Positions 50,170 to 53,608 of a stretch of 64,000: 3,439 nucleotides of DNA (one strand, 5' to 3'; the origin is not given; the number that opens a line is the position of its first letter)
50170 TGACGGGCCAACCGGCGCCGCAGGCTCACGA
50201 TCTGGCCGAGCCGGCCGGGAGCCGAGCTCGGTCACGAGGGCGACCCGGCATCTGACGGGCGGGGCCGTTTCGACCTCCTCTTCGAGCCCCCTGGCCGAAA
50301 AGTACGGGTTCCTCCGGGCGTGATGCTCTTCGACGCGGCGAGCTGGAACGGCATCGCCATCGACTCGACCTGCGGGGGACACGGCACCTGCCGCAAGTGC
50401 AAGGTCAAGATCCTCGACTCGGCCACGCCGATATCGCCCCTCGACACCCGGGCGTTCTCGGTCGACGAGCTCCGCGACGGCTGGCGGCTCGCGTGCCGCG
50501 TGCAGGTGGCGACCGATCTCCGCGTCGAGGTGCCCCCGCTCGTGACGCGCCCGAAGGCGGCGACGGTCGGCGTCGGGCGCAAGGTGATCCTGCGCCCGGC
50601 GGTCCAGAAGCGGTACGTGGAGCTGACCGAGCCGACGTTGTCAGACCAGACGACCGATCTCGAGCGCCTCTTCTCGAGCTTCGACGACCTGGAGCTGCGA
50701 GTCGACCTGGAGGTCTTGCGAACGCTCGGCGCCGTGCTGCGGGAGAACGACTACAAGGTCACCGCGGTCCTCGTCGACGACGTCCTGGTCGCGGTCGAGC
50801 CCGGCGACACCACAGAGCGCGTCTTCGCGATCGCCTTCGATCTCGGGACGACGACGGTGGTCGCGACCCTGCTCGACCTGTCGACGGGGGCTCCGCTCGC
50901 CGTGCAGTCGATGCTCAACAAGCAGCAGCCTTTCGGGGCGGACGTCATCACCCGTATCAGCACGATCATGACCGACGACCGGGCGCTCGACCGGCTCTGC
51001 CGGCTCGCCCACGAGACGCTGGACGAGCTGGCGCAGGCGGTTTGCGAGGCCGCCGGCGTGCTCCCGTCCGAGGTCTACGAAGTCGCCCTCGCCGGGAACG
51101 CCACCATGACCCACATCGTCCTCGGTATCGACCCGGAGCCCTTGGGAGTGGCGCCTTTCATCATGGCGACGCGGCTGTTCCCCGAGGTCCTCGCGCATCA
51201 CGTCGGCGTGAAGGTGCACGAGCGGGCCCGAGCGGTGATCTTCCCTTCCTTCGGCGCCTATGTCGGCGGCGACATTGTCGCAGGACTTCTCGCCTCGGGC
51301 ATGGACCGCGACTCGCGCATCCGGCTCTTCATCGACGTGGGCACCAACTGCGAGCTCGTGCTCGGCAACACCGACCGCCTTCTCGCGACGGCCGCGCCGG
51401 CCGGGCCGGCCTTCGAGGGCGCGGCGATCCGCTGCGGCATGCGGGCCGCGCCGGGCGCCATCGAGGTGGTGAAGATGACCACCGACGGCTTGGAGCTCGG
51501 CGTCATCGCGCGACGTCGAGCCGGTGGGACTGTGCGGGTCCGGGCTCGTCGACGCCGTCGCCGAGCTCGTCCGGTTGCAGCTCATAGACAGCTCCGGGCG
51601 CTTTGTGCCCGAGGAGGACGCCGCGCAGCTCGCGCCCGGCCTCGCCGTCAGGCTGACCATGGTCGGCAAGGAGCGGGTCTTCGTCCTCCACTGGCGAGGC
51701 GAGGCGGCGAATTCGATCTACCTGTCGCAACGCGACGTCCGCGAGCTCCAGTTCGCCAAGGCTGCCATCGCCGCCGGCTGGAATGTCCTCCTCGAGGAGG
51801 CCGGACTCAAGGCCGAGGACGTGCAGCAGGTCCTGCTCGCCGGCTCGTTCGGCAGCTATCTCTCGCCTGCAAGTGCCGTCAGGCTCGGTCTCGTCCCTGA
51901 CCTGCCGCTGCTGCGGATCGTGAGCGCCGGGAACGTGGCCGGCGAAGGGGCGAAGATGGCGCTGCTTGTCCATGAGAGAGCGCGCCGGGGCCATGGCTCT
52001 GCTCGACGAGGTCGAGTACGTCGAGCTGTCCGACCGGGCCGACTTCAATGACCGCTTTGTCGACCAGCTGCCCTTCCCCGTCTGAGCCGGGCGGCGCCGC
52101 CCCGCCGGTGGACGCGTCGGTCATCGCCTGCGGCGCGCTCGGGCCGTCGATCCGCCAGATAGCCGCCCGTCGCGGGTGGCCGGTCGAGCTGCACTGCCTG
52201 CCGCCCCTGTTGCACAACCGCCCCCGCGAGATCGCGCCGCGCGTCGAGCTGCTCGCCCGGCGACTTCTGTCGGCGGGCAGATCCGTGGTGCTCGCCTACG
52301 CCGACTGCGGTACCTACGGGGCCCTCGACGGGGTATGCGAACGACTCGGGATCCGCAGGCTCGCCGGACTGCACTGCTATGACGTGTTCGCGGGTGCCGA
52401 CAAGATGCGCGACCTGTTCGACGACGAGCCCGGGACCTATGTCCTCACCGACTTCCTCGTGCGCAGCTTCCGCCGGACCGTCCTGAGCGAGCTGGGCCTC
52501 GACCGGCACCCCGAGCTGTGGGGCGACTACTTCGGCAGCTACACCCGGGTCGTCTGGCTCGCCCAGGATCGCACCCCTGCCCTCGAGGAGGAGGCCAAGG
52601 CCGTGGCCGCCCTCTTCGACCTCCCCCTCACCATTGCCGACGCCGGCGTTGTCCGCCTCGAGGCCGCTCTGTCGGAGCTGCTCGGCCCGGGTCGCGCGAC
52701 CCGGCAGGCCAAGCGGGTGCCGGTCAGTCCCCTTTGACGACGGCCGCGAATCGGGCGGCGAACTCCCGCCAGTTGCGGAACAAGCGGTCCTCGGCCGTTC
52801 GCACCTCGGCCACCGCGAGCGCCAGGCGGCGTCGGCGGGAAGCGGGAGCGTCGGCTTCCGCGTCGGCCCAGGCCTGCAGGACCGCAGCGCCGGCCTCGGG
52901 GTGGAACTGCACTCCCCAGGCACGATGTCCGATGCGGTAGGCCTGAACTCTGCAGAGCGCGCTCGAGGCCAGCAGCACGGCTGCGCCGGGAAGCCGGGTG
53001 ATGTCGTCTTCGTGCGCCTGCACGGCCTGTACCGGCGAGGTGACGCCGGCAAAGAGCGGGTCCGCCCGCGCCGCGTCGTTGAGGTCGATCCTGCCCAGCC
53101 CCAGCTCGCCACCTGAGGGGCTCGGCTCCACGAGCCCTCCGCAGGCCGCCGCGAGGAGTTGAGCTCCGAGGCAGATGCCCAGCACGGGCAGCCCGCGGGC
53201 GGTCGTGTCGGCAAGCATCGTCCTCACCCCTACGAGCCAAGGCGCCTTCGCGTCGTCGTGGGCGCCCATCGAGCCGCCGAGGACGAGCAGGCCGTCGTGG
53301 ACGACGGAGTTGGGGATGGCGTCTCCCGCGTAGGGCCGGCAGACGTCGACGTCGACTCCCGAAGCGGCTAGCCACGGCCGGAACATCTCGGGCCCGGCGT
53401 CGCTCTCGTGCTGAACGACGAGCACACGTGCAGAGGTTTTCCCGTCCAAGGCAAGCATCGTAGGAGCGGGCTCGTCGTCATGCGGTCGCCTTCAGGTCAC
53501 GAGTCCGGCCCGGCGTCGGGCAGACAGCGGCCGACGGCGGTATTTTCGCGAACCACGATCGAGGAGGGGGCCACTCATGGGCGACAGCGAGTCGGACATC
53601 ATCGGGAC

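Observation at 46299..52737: Non-pyrrolysine MttB-family corrinoid methyltransferase system abutting a trimethylamine-releasing pathway, substrate unknown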

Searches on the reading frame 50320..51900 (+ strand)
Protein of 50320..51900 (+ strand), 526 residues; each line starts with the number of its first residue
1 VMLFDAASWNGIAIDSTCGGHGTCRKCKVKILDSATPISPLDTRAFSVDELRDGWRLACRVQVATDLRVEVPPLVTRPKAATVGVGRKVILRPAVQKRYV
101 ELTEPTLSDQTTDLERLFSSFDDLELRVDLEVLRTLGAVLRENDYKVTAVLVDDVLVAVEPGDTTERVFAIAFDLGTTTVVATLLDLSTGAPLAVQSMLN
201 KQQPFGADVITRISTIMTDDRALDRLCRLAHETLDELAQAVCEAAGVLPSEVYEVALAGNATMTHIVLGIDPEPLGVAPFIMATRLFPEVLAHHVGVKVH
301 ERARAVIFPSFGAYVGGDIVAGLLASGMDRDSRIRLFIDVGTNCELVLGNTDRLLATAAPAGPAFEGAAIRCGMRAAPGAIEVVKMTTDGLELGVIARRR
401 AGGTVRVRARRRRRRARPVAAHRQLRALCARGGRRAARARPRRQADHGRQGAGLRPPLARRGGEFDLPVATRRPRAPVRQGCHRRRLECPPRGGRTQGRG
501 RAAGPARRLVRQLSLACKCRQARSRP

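Call 3: search_protein_families(library=pfam, proteins=[window:50320-51900:+], max_evalue=0.001)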
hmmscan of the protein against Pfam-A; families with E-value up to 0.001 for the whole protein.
window:50320-51900:+ (526 aa): 4 families
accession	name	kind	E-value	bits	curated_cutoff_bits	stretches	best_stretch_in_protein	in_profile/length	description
PF17651.6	Raco_middle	-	3.7e-54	183.2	26.8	1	169-330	1-162/163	RACo middle region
PF14574.11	RACo_C_ter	-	1e-23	84.2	27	1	334-394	2-64/261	C-terminal domain of RACo the ASKHA domain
PF17650.6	RACo_linker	-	1.1e-22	80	26.2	1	87-166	4-86/86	RACo linker region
PF00111.32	Fer2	-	3.2e-07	30.6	21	1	3-63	19-76/77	2Fe-2S iron-sulfur cluster binding domain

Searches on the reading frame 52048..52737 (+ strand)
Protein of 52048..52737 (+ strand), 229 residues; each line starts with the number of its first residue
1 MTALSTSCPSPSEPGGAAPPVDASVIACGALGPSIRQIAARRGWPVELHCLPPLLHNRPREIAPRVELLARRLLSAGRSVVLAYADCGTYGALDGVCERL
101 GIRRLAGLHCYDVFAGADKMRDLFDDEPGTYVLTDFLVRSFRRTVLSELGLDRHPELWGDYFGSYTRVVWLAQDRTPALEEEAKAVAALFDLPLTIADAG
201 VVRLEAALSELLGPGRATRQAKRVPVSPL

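Call 3: search_protein_families(library=pfam, proteins=[window:52048-52737:+], max_evalue=0.001)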
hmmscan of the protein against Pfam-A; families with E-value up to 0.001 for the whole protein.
window:52048-52737:+ (229 aa): 1 family
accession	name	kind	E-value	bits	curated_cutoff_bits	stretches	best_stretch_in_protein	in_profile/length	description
PF07796.16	DUF1638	-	1.9e-20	73.8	27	1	50-207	1-160/161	Protein of unknown function (DUF1638)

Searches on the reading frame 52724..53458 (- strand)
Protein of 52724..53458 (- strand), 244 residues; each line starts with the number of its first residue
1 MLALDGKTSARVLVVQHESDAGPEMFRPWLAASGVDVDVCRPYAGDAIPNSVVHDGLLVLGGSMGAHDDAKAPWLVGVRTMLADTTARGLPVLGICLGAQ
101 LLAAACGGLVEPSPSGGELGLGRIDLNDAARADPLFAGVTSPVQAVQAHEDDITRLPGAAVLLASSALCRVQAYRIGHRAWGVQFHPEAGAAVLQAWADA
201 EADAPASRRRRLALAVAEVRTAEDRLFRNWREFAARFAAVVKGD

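Call 65: search_protein_families(library=ncbifam, proteins=[window:52724-53458:-], max_evalue=1e-10)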
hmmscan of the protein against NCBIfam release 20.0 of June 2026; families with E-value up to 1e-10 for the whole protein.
window:52724-53458:- (244 aa): 9 families
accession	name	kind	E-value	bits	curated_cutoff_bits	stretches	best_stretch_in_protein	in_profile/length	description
NF006562.0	PRK09065.1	equivalog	4.1e-39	134.5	205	1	23-222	26-226/242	glutamine amidotransferase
NF005458.0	PRK07053.1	equivalog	2.5e-34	118.7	250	1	10-202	3-193/234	glutamine amidotransferase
NF005072.0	PRK06490.1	equivalog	3.9e-33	114.5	339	1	8-230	12-228/251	glutamine amidotransferase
NF005743.0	PRK07567.1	equivalog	6.9e-26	91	264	1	55-196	53-199/245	glutamine amidotransferase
NF006098.0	PRK08250.1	equivalog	5.9e-21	75.1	301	1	11-204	2-197/239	glutamine amidotransferase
NF004212.0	PRK05665.1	equivalog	1.2e-20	74.2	309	1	24-188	26-187/241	amidotransferase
NF001975.0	PRK00758.1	equivalog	3.3e-20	72.5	198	1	87-189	66-165/185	GMP synthase subunit A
TIGR00888.1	guaA_Nterm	equivalog_domain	1.9e-18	66.5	172.15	1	86-189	67-167/188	glutamine-hydrolyzing GMP synthase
NF000848.1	PRK00074.1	equivalog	7.3e-15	54.5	400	1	85-189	66-170/512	glutamine-hydrolyzing GMP synthase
